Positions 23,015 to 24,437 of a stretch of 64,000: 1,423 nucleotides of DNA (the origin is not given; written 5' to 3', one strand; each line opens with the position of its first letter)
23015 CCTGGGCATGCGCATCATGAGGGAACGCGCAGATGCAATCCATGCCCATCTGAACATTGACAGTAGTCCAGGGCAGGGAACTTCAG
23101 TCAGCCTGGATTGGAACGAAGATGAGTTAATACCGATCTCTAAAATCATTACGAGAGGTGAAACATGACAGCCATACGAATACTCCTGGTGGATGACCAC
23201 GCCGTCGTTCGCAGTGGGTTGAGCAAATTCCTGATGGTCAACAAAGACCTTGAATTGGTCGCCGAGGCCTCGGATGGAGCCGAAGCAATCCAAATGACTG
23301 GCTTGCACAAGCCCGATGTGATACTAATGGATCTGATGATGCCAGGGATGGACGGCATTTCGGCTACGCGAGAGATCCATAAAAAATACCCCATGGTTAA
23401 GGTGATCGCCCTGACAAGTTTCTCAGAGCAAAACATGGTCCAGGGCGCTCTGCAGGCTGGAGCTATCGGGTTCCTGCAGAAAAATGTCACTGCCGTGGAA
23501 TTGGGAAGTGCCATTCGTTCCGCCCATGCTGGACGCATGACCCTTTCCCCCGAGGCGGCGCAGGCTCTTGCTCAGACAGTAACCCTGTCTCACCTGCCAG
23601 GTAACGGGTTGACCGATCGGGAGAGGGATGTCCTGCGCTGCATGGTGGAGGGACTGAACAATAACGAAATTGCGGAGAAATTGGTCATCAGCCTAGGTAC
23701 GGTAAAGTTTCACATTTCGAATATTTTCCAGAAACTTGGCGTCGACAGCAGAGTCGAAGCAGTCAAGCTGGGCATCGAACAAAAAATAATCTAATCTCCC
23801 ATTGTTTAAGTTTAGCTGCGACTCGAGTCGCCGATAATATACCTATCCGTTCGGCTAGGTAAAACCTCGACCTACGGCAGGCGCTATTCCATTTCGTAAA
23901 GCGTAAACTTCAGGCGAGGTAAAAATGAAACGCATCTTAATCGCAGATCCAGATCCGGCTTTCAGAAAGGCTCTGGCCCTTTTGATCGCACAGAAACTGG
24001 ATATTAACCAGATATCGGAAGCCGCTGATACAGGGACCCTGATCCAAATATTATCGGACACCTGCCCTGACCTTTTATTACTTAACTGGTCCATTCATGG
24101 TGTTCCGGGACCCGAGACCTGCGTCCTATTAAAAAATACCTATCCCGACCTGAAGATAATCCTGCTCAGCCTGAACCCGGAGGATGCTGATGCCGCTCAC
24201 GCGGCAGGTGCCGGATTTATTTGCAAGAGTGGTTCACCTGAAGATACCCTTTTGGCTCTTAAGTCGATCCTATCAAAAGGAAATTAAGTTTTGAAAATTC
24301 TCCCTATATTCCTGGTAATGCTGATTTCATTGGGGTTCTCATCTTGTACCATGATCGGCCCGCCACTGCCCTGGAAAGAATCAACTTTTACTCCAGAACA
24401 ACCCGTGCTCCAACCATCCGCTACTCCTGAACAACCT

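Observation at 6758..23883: Seven oriented copies of a conserved box + GC-hairpin element upstream of envelope and signalling genes (candidate regulon signal)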

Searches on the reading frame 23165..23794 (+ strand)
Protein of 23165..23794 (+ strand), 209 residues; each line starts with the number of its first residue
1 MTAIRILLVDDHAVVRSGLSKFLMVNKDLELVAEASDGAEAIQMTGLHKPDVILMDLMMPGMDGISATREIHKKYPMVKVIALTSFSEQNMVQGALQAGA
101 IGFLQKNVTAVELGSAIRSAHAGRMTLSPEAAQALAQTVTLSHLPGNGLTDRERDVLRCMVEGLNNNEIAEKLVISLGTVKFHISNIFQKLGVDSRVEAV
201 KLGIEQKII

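Call 9: search_protein_families(library=pfam, proteins=[window:23165-23794:+], max_evalue=0.01)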
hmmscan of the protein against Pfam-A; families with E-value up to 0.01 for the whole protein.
window:23165-23794:+ (209 aa): 5 families
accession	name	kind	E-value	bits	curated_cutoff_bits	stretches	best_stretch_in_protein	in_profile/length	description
PF00072.30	Response_reg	-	9.4e-30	103.5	30.2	1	6-117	1-110/111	Response regulator receiver domain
PF00196.25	GerE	-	8.6e-22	77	23.5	1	149-201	3-55/57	Bacterial regulatory proteins, luxR family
PF04545.22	Sigma70_r4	-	1.7e-06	27.9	24.1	1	148-191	4-48/50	Sigma-70, region 4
PF08281.18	Sigma70_r4_2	-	2.2e-05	24.4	25.7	1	148-191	10-54/54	Sigma-70, region 4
PF13412.12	HTH_24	-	0.002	18.1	21.9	1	151-185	3-39/48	Winged helix-turn-helix DNA-binding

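Call 10: find_encoding_contigs(protein=window:23165-23794:+, flank=10000, max_places=6)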
Protein window:23165-23794:+ (209 aa): 1 contig read that carries it; 1 place shown.
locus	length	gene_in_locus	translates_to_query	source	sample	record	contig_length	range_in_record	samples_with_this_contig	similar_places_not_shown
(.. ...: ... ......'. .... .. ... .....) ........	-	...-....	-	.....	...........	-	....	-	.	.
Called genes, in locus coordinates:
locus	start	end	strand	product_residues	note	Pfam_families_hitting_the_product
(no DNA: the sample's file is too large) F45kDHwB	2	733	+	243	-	?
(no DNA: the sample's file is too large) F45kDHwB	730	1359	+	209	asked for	PF00072:Response_reg, PF00196:GerE, PF04545:Sigma70_r4 (weak), PF08281:Sigma70_r4_2 (faint)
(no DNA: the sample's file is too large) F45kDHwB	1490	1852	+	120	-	PF00072:Response_reg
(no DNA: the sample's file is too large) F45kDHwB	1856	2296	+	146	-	-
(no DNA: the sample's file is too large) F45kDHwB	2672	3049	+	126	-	?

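Call 38: search_solved_structures(query=window:23165-23794:+, max_evalue=1e-10)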
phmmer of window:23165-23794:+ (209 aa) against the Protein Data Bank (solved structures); distinct sequences matched with E-value up to 1e-10: 65 (the best 60 are shown).
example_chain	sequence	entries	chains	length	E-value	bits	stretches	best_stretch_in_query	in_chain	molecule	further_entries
5hev_A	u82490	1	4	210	1.5e-45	158.3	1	4-200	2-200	Response regulator protein VraR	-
7ve6_A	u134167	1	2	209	9.6e-41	142.7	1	3-206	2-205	Response regulator protein VraR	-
4gvp_A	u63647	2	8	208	1.3e-40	142.3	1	4-206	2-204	Response regulator protein vraR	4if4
4yn8_A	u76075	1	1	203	4.7e-38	133.9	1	3-209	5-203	Response regulator ChrA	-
3c3w_A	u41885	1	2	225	6.4e-35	123.7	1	4-205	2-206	TWO COMPONENT TRANSCRIPTIONAL REGULATORY PROTEIN DEVR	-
1a04_A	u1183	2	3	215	9.2e-34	119.9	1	5-201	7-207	NITRATE/NITRITE RESPONSE REGULATOR PROTEIN NARL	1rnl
4ldz_A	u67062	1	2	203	8.3e-32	113.6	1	4-202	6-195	Transcriptional regulatory protein DesR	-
4zmr_A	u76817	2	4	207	9.7e-25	90.5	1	4-204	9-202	Response regulator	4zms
4hye_A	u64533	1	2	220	1.4e-24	90.1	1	4-204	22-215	Response regulator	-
3cz5_A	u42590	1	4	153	5e-22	81.7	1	3-137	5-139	Two-component response regulator, LuxR family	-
5f64_A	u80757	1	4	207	7.5e-22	81.1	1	3-198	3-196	Positive transcription regulator EvgA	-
8zwn_A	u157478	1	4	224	1.9e-21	79.8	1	5-198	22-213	DNA-binding transcriptional activator EvgA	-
1s8n_A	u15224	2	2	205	2.3e-21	79.6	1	5-122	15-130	putative antiterminator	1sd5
3eul_A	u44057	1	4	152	3.1e-21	79.1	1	4-136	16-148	POSSIBLE NITRATE/NITRITE RESPONSE TRANSCRIPTIONAL REGULATORY PROTEIN NARL (DNA-binding res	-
6er7_A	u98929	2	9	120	6.7e-19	71.5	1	5-110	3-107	120aa long hypothetical chemotaxis protein (CheY)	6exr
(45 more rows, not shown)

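Call 39: search_protein_families(library=ncbifam, proteins=[window:23165-23794:+], max_evalue=0.001)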
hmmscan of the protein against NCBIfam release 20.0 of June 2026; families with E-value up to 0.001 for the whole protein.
window:23165-23794:+ (209 aa): 110 families (the best 25 are shown)
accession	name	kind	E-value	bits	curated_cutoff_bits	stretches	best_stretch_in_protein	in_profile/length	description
NF047785.1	respo_reg_MadR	equivalog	3.1e-49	167.2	300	1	4-203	1-203/209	MadR family response regulator transcription factor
NF007935.0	PRK10651.1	equivalog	1.2e-45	155.4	250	1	4-200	7-207/216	two-component system response regulator NarL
NF007018.1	PRK09483.1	equivalog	3.2e-44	151.2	280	1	4-208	2-208/217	UvrY/SirA/GacA family response regulator transcription factor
NF052445.1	RespRegMctR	equivalog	1.5e-41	142.1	300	1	4-208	2-204/205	two-component system response regulator MctR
NF011896.0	PRK15369.1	equivalog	2.1e-39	135.3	242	1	2-201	2-202/211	two component system response regulator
NF007708.0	PRK10403.1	equivalog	1.1e-37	129.7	343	1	2-206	5-211/215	nitrate/nitrite response regulator protein NarP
NF007403.0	PRK09935.1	equivalog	6.2e-30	104.4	271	1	3-202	3-203/210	fimbria biosynthesis transcriptional regulator FimZ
NF007685.0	PRK10360.1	equivalog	1e-29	103.8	258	1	4-200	2-189/196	response regulator transcription factor UhpA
NF001965.0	PRK00742.1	subfamily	4.3e-26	91.9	293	1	2-113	2-114/357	chemotaxis-specific protein-glutamate methyltransferase CheB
NF040749.1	tetrathio_RR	equivalog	9.2e-26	90.7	290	1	6-200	2-185/191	tetrathionate respiration response regulator TtrR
NF041830.1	RR_TF_ErdR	exception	2.2e-24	86.4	390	1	5-202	3-204/213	response regulator transcription factor ErdR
NF006900.1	PRK09390.1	equivalog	7.3e-24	84.4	255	1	4-206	5-200/203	response regulator FixJ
NF007419.0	PRK09958.1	equivalog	2.2e-23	82.9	251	1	7-207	4-202/204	acid-sensing system DNA-binding response regulator EvgA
NF009206.0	PRK12555.1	subfamily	2.2e-23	82.8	342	1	4-111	1-109/340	chemotaxis-specific protein-glutamate methyltransferase CheB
NF041367.1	CheY_Halo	equivalog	6.6e-23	81.3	200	1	6-116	1-109/114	chemotaxis protein CheY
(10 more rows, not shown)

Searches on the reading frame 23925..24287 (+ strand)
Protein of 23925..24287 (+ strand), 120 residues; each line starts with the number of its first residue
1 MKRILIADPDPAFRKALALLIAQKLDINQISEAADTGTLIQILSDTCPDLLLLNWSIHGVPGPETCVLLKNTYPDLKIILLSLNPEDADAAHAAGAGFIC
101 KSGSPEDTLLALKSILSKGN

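Call 9: search_protein_families(library=pfam, proteins=[window:23925-24287:+], max_evalue=0.01)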
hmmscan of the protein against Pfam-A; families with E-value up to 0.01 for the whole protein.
window:23925-24287:+ (120 aa): 1 family
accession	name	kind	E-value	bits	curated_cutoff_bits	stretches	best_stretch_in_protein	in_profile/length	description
PF00072.30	Response_reg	-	2.2e-12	47.5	30.2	1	4-105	1-103/111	Response regulator receiver domain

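Call 39: search_protein_families(library=ncbifam, proteins=[window:23925-24287:+], max_evalue=0.001)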
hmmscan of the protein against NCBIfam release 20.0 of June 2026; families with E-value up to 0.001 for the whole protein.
window:23925-24287:+ (120 aa): 14 families
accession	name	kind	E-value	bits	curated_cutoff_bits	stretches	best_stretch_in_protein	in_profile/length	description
NF007935.0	PRK10651.1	equivalog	4.1e-12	45.7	250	1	3-114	8-122/216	two-component system response regulator NarL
NF041830.1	RR_TF_ErdR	exception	1.2e-09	38.2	390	1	3-116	3-121/213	response regulator transcription factor ErdR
TIGR02154.1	PhoB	equivalog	1e-07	31.5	296.2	1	2-116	3-120/226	phosphate regulon transcriptional regulator PhoB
NF007018.1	PRK09483.1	equivalog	5.4e-07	29.5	280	1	4-116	4-119/217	UvrY/SirA/GacA family response regulator transcription factor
NF007708.0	PRK10403.1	equivalog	5.9e-07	29.1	343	1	3-114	8-122/215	nitrate/nitrite response regulator protein NarP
NF052445.1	RespRegMctR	equivalog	2.2e-06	27.2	300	1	3-117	3-120/205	two-component system response regulator MctR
NF011896.0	PRK15369.1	equivalog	7.2e-06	25.8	242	1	28-113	30-117/211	two component system response regulator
NF007403.0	PRK09935.1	equivalog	1.5e-05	24.8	271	1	4-117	6-122/210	fimbria biosynthesis transcriptional regulator FimZ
NF041866.1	EpsW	equivalog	2.1e-05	24.1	200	1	2-105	6-114/131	exopolysaccharide biosynthesis response regulator EpsW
NF007546.0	PRK10161.1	equivalog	0.00011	21.9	471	1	2-116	3-120/229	phosphate response regulator transcription factor PhoB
NF007419.0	PRK09958.1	equivalog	0.00011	21.9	251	1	5-110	4-111/204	acid-sensing system DNA-binding response regulator EvgA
NF052313.1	T9SS_RR_PorX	equivalog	0.00044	19.1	300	1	4-118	3-118/513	T9SS response regulator signal transducer PorX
NF040689.1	MtrAB_MtrA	equivalog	0.00049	19.5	300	1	4-97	1-91/219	MtrAB system response regulator MtrA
NF007005.1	PRK09468.1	equivalog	0.00056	19.4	331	1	2-116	4-119/237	osmolarity response regulator transcription factor OmpR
